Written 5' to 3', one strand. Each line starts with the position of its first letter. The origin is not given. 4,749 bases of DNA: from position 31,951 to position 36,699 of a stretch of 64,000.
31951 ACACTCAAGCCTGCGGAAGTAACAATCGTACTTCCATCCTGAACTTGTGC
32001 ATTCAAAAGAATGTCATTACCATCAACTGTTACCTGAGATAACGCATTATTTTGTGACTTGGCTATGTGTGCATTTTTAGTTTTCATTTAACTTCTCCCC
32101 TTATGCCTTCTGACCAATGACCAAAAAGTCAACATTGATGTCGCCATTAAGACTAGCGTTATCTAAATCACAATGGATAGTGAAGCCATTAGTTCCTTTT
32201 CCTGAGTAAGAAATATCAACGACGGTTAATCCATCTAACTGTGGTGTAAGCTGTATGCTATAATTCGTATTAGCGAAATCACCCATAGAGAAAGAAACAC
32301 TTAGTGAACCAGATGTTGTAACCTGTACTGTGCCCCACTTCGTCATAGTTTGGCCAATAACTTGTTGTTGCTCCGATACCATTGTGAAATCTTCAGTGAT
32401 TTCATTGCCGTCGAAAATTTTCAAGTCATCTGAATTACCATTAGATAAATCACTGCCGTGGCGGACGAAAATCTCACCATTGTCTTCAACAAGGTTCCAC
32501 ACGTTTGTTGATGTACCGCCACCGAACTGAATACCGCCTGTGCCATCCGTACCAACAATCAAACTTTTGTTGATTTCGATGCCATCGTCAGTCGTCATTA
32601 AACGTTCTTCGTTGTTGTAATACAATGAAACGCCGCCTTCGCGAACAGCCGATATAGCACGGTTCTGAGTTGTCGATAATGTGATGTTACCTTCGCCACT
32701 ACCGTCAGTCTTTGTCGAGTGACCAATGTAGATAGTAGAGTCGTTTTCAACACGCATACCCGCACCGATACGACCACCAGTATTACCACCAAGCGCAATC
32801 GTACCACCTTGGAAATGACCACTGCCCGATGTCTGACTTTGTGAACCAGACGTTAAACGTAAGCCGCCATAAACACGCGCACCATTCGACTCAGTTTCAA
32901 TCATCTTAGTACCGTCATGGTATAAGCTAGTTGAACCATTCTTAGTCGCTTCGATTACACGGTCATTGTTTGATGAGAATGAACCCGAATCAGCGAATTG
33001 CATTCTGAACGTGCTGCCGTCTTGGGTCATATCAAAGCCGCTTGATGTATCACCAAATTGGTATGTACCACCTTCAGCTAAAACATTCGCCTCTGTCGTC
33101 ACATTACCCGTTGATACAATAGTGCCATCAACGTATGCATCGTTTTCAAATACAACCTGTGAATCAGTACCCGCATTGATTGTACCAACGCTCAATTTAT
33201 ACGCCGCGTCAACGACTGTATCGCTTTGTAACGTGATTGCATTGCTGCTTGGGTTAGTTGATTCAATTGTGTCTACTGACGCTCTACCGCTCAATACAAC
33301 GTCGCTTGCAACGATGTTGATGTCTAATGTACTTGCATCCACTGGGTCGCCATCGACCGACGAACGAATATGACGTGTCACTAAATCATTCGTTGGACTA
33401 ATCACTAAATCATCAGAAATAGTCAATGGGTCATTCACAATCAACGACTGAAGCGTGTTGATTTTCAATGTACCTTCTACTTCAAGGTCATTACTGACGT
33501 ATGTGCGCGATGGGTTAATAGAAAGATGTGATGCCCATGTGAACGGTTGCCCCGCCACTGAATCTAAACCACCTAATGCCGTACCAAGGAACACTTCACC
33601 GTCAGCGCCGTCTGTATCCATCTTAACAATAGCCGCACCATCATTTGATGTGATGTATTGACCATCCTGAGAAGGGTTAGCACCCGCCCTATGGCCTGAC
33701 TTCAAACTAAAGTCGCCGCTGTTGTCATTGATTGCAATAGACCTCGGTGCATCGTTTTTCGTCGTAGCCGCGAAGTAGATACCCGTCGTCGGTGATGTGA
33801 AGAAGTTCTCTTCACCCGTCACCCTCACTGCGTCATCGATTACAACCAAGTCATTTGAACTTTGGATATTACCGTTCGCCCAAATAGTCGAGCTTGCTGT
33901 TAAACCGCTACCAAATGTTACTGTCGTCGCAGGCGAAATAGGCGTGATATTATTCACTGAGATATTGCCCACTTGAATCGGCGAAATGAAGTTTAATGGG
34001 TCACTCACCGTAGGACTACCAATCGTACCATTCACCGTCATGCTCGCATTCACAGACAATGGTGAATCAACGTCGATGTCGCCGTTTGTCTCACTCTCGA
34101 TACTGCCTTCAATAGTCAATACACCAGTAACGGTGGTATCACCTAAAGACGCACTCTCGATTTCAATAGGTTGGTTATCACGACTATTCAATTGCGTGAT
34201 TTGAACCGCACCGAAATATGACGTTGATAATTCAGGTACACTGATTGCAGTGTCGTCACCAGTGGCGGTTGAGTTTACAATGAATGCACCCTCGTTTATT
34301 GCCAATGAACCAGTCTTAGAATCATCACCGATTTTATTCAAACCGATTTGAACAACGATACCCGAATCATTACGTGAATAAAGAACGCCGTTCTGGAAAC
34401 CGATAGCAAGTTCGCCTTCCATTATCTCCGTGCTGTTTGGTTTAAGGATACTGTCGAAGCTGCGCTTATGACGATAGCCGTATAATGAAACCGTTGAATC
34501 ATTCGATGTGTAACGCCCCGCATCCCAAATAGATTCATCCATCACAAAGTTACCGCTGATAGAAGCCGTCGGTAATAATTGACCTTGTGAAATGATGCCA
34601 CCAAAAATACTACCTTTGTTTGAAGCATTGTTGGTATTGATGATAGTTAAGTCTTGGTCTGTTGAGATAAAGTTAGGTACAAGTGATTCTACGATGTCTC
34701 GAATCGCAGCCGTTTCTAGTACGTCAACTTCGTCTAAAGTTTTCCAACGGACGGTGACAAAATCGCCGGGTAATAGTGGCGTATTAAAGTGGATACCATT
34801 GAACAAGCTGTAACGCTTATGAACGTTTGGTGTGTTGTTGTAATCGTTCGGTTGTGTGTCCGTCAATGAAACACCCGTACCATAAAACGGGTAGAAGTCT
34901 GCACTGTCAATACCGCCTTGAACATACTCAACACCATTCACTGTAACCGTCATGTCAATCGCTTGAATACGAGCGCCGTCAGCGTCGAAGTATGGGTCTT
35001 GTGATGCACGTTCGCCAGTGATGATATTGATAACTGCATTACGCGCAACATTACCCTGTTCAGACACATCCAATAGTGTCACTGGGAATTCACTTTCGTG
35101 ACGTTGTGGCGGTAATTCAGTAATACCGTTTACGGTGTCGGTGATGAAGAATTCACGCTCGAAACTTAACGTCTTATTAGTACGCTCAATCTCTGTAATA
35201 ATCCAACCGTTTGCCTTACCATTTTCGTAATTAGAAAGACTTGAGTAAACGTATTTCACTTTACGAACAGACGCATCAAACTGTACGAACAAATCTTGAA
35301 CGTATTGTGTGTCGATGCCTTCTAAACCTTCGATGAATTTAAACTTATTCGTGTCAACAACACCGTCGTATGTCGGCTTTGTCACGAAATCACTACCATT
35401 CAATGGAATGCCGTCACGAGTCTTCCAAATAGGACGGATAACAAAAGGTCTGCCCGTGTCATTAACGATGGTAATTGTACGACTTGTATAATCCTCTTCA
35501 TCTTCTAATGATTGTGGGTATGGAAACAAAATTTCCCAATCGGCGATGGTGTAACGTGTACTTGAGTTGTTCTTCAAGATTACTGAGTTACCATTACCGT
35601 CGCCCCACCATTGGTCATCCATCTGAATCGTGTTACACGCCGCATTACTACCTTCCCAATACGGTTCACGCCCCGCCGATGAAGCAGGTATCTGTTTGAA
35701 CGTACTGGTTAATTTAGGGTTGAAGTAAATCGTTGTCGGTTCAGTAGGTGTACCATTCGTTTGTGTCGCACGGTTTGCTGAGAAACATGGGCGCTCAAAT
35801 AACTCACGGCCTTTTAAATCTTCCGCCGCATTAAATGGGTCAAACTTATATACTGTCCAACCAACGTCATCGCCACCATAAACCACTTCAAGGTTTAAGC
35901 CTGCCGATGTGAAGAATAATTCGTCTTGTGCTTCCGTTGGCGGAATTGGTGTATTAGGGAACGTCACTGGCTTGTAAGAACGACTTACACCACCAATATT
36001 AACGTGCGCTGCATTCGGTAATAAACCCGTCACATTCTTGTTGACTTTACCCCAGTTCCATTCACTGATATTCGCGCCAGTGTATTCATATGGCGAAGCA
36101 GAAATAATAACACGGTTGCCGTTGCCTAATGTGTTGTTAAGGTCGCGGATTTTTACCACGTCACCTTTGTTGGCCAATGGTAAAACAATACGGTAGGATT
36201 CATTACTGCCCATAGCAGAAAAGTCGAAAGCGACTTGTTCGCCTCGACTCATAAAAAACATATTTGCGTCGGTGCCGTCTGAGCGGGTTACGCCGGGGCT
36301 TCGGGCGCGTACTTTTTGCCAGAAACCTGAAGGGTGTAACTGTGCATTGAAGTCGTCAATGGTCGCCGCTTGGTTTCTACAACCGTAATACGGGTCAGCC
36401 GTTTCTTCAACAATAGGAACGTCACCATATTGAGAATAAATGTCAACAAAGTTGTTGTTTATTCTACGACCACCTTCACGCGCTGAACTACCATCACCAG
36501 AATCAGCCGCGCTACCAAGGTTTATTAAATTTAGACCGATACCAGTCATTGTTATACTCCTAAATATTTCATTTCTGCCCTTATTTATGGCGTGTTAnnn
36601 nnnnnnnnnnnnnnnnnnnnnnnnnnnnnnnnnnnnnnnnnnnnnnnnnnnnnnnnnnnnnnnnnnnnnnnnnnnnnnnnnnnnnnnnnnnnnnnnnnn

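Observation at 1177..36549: A 35-kb combinatorial fibre arsenal built from a small set of shuffled modules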

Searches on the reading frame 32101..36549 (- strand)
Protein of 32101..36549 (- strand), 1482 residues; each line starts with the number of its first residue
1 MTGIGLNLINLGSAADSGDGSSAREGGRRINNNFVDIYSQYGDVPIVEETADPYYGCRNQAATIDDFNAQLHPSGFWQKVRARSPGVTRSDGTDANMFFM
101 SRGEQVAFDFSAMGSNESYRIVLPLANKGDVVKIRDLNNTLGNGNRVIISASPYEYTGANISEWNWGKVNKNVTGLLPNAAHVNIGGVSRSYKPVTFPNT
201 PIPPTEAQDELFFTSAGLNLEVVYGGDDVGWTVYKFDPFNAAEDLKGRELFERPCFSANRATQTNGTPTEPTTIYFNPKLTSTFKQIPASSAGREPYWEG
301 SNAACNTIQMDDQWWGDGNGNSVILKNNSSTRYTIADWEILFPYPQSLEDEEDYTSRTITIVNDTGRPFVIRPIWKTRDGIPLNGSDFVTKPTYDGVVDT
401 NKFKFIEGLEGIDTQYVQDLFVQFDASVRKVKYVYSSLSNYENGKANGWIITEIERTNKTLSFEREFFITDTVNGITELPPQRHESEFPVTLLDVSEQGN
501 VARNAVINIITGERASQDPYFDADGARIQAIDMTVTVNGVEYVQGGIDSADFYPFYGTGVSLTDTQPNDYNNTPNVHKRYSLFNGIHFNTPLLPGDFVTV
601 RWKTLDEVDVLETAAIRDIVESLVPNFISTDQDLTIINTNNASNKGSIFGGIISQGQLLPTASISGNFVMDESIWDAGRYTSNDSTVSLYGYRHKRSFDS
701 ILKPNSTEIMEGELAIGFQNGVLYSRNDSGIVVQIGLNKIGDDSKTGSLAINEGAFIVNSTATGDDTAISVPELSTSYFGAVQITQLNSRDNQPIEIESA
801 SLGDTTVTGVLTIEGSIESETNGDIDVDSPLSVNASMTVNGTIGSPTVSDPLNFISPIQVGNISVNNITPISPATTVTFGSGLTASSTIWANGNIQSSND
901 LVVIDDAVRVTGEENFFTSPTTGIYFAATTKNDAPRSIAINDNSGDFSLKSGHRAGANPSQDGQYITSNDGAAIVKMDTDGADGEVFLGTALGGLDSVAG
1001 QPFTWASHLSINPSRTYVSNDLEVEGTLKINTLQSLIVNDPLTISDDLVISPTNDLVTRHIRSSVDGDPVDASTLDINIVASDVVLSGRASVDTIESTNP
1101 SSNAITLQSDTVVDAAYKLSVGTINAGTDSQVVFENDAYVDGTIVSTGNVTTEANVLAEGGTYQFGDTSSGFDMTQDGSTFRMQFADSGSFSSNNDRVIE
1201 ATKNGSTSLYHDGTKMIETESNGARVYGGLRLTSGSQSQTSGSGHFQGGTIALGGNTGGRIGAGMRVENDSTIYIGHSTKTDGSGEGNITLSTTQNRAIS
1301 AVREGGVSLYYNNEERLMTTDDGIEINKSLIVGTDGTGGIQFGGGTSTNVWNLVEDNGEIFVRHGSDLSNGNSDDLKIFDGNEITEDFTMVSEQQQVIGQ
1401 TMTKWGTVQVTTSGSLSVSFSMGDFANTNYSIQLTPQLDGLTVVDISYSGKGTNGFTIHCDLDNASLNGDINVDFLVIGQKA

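Call 6: search_protein_families(library=pfam, proteins=[window:32101-36549:-], max_evalue=0.01)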
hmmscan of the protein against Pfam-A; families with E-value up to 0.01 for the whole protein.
window:32101-36549:- (1482 aa): 2 families
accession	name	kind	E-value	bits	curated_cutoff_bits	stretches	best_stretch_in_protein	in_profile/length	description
PF07880.17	T4_gp9_10_N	-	6.1e-08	33.4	25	1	8-152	3-127/175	Bacteriophage T4 gp9/10-like protein, N-terminal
PF21882.2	Gp53-like_C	-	0.00027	21.8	24.9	1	1402-1479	7-83/84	Putative tail fiber protein gp53-like, C-terminal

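Call 7: search_protein_families(library=phrogs, proteins=[window:32101-36549:-], max_evalue=0.001)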
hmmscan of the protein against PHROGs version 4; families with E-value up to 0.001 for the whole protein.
window:32101-36549:- (1482 aa): 0 families

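Call 15: search_solved_structures(query=window:32101-36549:-, max_evalue=0.01)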
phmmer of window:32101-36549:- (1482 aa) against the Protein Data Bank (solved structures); distinct sequences matched with E-value up to 0.01: 0.

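Call 49: find_homologous_proteins(query=window:32101-36549:-, region=1-450, max_evalue=0.001)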
Query window:32101-36549:-, residues 1-450 (450 aa): 1 proteins with E <= 0.001 among 6483 candidates. Only proteins of 815 to 2594 residues were searched: fused or split forms outside these lengths cannot appear, so this answer is no evidence that the protein stands alone or is whole; lengths 'longer' or 'shorter' looks for them.
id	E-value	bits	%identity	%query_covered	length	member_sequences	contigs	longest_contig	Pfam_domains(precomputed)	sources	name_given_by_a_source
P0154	0.0e+0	1040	100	100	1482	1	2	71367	PF07880.17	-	-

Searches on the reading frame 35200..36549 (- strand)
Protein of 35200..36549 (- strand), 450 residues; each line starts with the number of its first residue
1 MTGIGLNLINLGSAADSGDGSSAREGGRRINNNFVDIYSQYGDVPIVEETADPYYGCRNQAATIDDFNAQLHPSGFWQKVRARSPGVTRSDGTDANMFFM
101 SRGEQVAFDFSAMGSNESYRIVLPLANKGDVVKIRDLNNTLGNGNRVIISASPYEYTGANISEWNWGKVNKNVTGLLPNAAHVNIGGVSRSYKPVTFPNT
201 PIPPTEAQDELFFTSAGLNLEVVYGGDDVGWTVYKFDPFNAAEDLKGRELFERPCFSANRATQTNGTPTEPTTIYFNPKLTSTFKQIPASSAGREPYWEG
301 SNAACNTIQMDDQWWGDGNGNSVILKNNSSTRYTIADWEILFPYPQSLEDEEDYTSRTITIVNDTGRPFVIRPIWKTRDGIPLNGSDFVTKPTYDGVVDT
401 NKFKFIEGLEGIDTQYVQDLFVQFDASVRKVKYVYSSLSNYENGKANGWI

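Call 50: search_dna_similar(query=window:35200-36549:-, collection=phages, mode=protein, max_rows=25, max_evalue=0.001)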
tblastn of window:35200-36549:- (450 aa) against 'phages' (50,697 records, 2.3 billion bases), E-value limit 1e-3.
No match.
